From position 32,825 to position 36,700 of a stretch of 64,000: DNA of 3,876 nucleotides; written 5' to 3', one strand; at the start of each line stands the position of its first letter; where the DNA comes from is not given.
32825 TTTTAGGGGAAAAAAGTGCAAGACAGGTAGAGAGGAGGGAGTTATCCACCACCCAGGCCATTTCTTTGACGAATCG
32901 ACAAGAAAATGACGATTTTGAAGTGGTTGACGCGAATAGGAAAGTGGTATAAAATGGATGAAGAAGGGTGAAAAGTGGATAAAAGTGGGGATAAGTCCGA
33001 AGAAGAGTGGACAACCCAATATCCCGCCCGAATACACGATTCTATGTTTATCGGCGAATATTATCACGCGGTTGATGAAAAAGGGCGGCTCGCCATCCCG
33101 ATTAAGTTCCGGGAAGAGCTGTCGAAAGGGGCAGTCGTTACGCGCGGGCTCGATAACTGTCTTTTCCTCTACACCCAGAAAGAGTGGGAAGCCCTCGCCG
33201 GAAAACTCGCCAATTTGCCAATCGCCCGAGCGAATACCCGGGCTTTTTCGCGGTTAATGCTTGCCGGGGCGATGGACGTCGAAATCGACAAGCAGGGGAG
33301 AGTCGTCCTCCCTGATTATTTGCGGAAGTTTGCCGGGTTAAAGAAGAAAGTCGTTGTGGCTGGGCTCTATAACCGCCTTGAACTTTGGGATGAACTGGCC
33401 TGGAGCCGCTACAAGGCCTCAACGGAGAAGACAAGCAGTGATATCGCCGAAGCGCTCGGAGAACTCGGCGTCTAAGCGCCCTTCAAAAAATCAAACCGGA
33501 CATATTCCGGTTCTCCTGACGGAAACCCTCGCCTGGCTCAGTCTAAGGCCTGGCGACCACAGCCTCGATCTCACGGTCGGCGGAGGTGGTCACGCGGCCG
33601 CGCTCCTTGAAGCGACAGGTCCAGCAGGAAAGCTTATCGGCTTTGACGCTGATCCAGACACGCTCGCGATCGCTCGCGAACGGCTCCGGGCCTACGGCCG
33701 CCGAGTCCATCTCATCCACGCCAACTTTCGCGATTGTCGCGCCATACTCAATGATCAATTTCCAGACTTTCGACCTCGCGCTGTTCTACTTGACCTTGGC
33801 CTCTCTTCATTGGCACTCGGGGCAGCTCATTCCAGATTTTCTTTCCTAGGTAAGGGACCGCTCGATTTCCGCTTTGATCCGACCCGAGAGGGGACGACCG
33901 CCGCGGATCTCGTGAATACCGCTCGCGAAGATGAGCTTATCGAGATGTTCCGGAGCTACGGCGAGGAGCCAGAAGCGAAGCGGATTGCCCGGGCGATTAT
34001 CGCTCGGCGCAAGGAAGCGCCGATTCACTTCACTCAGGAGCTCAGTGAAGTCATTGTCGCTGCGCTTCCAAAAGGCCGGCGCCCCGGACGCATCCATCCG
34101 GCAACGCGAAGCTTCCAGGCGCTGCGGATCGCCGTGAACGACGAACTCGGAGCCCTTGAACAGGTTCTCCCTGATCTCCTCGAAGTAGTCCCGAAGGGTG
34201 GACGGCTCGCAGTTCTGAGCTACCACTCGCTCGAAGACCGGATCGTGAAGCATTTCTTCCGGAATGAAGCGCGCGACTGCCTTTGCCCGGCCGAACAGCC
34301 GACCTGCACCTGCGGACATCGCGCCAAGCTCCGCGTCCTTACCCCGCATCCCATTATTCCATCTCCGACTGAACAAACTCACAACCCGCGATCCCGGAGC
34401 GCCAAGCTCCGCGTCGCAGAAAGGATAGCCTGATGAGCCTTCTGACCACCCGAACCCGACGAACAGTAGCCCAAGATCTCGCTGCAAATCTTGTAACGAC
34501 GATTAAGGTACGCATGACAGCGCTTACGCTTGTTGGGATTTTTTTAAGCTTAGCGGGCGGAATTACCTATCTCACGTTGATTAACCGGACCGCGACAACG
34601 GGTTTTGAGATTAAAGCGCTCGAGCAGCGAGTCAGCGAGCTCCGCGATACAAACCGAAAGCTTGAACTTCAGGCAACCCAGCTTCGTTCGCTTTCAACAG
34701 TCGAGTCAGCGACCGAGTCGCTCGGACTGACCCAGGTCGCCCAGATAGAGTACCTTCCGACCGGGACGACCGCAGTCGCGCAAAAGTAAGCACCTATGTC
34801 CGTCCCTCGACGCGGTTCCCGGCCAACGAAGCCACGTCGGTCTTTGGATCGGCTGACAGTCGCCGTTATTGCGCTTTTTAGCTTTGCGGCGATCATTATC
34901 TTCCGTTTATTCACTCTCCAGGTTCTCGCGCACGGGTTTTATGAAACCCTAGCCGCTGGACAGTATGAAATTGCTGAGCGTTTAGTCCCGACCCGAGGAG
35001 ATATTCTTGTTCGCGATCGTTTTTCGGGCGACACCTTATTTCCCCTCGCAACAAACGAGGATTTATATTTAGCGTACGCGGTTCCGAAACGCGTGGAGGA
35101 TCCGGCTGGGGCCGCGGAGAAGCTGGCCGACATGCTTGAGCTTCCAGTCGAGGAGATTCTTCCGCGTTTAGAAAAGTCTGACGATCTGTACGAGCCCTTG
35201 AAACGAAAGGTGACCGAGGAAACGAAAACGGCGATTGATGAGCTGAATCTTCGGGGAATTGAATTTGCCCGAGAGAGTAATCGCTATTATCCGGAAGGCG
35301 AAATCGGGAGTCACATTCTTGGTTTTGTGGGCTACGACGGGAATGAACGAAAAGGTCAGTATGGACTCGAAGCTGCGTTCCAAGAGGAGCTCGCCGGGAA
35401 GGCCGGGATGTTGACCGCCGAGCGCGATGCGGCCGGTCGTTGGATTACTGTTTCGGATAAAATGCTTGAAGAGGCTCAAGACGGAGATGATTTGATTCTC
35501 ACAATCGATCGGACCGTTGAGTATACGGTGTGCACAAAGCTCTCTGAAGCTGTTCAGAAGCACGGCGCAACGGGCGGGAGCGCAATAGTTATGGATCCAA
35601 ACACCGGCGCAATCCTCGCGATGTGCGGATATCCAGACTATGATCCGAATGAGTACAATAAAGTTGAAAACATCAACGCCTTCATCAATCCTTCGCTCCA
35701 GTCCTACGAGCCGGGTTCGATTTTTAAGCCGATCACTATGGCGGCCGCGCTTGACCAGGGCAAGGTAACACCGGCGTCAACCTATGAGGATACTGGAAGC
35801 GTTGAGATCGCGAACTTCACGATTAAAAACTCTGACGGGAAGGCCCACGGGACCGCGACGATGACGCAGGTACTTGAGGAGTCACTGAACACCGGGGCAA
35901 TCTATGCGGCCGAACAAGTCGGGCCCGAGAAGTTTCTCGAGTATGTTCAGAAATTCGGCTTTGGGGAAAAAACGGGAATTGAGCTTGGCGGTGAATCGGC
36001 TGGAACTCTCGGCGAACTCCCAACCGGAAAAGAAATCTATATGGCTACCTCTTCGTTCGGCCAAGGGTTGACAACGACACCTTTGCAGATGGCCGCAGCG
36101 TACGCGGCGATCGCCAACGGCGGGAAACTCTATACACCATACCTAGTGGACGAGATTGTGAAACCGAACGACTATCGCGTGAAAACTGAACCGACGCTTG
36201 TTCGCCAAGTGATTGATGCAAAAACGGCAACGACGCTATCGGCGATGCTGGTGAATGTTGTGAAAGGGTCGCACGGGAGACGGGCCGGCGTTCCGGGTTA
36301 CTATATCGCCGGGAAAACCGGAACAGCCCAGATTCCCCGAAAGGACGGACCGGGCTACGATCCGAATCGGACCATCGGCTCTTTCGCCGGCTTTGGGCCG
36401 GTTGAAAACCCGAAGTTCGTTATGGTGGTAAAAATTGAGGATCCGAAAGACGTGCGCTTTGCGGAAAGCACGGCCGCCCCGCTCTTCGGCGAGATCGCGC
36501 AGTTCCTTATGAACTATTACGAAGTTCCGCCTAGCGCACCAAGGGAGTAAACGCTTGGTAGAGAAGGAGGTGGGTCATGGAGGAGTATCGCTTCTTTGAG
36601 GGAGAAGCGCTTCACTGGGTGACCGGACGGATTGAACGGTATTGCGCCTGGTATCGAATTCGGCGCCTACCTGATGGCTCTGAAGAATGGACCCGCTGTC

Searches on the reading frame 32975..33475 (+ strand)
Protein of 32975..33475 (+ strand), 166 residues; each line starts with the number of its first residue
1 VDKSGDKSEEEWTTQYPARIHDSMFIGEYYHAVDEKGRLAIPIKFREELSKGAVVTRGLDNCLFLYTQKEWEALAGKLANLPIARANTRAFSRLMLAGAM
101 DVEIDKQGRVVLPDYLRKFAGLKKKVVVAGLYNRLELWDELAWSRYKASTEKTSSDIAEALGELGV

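Call 10: search_protein_families(library=pfam, proteins=[window:32975-33475:+], max_evalue=0.01)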
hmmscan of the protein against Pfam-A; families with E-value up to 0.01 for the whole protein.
window:32975-33475:+ (166 aa): 1 family
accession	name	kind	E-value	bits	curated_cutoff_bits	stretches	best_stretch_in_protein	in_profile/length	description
PF02381.23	MraZ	-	2.8e-38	130.2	23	2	24-93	1-71/72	MraZ protein, putative antitoxin-like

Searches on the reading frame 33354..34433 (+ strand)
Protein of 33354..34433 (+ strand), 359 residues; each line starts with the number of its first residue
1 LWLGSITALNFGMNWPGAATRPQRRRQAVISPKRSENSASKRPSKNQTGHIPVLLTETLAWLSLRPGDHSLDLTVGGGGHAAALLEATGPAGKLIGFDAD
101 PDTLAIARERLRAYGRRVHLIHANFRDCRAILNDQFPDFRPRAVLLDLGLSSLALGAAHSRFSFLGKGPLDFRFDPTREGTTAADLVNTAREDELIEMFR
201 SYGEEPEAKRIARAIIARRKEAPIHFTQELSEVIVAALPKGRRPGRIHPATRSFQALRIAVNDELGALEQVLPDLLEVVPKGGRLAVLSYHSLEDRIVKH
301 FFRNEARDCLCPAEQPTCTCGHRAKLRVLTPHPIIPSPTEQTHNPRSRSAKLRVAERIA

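Call 10: search_protein_families(library=pfam, proteins=[window:33354-34433:+], max_evalue=0.01)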
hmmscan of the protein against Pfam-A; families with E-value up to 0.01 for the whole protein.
window:33354-34433:+ (359 aa): 5 families
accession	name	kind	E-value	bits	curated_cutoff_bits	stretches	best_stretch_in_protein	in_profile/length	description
PF01795.25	Methyltransf_5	-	4.3e-100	335.6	27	1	49-358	3-309/309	MraW methylase family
PF13649.12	Methyltransf_25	-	9.3e-07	29.9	27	1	71-129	2-59/97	Methyltransferase domain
PF01135.25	PCMT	-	6.7e-05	23.2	20.3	1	44-118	51-126/210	Protein-L-isoaspartate(D-aspartate) O-methyltransferase (PCMT)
PF01209.24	Ubie_methyltran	-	0.00015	21.6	20.1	1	64-124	45-106/233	ubiE/COQ5 methyltransferase family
PF13847.12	Methyltransf_31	-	0.00037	20.7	27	1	66-127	3-65/145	Methyltransferase domain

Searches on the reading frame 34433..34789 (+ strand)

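Call 10: search_protein_families(library=pfam, proteins=[window:34433-34789:+], max_evalue=0.01)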
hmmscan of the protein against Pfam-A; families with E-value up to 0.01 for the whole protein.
window:34433-34789:+ (118 aa): 1 family
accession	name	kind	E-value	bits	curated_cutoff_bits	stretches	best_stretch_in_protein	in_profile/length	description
PF11382.13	MctB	-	0.003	17.7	25.6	1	24-88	2-62/306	Copper transport outer membrane protein, MctB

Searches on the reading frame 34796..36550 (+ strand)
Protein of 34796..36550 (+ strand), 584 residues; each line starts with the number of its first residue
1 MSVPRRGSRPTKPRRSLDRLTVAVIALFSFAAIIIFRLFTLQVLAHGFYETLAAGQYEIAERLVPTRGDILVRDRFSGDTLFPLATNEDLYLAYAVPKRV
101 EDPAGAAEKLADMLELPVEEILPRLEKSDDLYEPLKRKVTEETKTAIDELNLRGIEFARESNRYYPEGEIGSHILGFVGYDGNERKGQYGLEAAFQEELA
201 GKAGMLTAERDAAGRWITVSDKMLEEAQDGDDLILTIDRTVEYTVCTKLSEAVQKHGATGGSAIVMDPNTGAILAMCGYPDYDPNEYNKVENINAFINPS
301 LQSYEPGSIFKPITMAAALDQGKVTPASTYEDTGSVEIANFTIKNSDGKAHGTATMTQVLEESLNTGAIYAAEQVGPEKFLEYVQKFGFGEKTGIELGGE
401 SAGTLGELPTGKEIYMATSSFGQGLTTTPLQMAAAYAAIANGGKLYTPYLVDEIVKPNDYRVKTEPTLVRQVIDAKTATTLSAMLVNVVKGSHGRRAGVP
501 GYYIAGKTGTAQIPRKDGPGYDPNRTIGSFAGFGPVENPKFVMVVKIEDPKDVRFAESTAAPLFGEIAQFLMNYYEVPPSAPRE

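Call 10: search_protein_families(library=pfam, proteins=[window:34796-36550:+], max_evalue=0.01)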
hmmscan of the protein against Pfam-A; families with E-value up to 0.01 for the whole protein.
window:34796-36550:+ (584 aa): 2 families
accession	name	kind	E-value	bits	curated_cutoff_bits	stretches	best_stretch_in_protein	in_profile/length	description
PF00905.27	Transpeptidase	-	1.5e-79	267.8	22.1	1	261-568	1-298/299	Penicillin binding protein transpeptidase domain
PF03717.20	PBP_dimer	-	6.1e-18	66.3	24.4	1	64-219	3-178/180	Penicillin-binding Protein dimerisation domain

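Call 13: find_encoding_contigs(protein=window:34796-36550:+, flank=6000, max_places=6)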
Protein window:34796-36550:+ (584 aa): no gene with exactly this product is on record in the collection.

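Call 72: find_homologous_proteins(query=window:34796-36550:+, max_evalue=1e-50)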
Query window:34796-36550:+ (584 aa): 5678 proteins with E <= 1e-50 among 8000 candidates; the best 120 are listed.
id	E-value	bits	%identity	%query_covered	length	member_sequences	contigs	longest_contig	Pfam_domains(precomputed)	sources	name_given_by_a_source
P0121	0.0e+0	1021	77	99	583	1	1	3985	PF03717.21,PF00905.28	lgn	-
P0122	0.0e+0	1017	77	99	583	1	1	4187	PF03717.21,PF00905.28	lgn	-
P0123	2.6e-276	936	71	99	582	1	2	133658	PF03717.21,PF00905.28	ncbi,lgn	ncbi:MAG: penicillin-binding protein 2 [bacterium]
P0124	7.2e-268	908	68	99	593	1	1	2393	PF03717.21,PF00905.28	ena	-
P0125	2.6e-262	890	66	99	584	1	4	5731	PF03717.21,PF00905.28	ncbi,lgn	-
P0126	4.7e-242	823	62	99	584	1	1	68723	PF03717.21,PF00905.28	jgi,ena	-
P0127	2.2e-241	821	61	96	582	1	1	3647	PF03717.21,PF00905.28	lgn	-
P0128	9.3e-240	815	63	97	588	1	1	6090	PF03717.21,PF00905.28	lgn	-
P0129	1.9e-239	814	62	98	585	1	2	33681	PF03717.21,PF00905.28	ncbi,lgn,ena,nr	ncbi:penicillin-binding protein 2 [Patescibacteria group bacterium]|nr:penicillin-binding protein 2 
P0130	4.5e-239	813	62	99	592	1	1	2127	PF03717.21,PF00905.28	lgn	-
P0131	2.4e-238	811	62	98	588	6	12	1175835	PF03717.21,PF00905.28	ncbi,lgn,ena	-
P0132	4.7e-238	810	61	99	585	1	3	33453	PF03717.21,PF00905.28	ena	-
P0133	4.7e-238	810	61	99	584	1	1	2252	PF03717.21,PF00905.28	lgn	-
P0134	2.2e-237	807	60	99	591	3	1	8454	PF03717.21,PF00905.28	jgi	-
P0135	6.2e-237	806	60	99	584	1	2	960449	PF03717.21,PF00905.28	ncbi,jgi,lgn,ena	ncbi:MAG: penicillin-binding protein 2 [Patescibacteria group bacterium]|jgi:cell division protein F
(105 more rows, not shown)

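Call 73: find_encoding_contigs(protein=P0121, flank=4000, max_places=2)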
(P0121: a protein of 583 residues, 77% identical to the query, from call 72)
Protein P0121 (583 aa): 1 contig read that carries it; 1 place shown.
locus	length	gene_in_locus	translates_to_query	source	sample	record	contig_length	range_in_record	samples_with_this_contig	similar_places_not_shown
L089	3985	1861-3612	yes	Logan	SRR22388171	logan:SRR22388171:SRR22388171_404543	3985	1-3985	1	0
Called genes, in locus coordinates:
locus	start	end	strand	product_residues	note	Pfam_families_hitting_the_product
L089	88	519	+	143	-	PF02381:MraZ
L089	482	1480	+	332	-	PF01795:Methyltransf_5, PF01209:Ubie_methyltran (faint), PF13847:Methyltransf_31 (faint), PF13649:Methyltransf_25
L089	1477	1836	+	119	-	-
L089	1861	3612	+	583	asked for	PF03717:PBP_dimer, PF00905:Transpeptidase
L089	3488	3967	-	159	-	-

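Call 74: find_encoding_contigs(protein=P0122, flank=4000, max_places=2)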
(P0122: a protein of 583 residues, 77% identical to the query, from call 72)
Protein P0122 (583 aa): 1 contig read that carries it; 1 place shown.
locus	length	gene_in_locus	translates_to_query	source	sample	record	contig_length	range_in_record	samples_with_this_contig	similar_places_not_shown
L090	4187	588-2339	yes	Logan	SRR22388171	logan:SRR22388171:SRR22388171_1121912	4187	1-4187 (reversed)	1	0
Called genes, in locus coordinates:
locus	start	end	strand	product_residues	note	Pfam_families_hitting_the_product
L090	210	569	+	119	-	-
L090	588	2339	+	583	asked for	PF03717:PBP_dimer, PF00905:Transpeptidase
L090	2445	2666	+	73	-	-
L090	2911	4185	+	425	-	?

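Call 75: find_encoding_contigs(protein=P0123, flank=5000, max_places=2)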
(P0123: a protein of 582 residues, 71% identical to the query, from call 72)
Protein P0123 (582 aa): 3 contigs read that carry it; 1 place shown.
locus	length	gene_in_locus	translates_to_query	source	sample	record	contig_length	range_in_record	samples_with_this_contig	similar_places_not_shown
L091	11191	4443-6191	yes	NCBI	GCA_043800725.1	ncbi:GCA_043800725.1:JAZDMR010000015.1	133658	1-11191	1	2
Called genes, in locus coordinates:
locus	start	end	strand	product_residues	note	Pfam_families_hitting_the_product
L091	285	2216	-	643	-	PF13522:GATase_6, PF01380:SIS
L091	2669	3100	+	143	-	PF02381:MraZ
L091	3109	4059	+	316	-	PF01795:Methyltransf_5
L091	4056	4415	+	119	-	-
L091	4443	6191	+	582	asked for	PF03717:PBP_dimer, PF00905:Transpeptidase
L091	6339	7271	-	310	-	-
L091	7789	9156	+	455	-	PF08245:Mur_ligase_M, PF02875:Mur_ligase_C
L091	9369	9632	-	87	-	-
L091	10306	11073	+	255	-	PF01381:HTH_3, PF12844:HTH_19 (weak), PF13560:HTH_31 (weak), PF13274:SocA_Panacea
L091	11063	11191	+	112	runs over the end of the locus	-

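Call 113: search_protein_families(library=pfam, proteins=[L091:6339-7271:-], max_evalue=0.001)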
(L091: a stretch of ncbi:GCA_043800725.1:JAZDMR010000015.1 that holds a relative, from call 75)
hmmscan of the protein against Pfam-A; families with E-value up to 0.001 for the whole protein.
L091:6339-7271:- (310 aa): 0 families
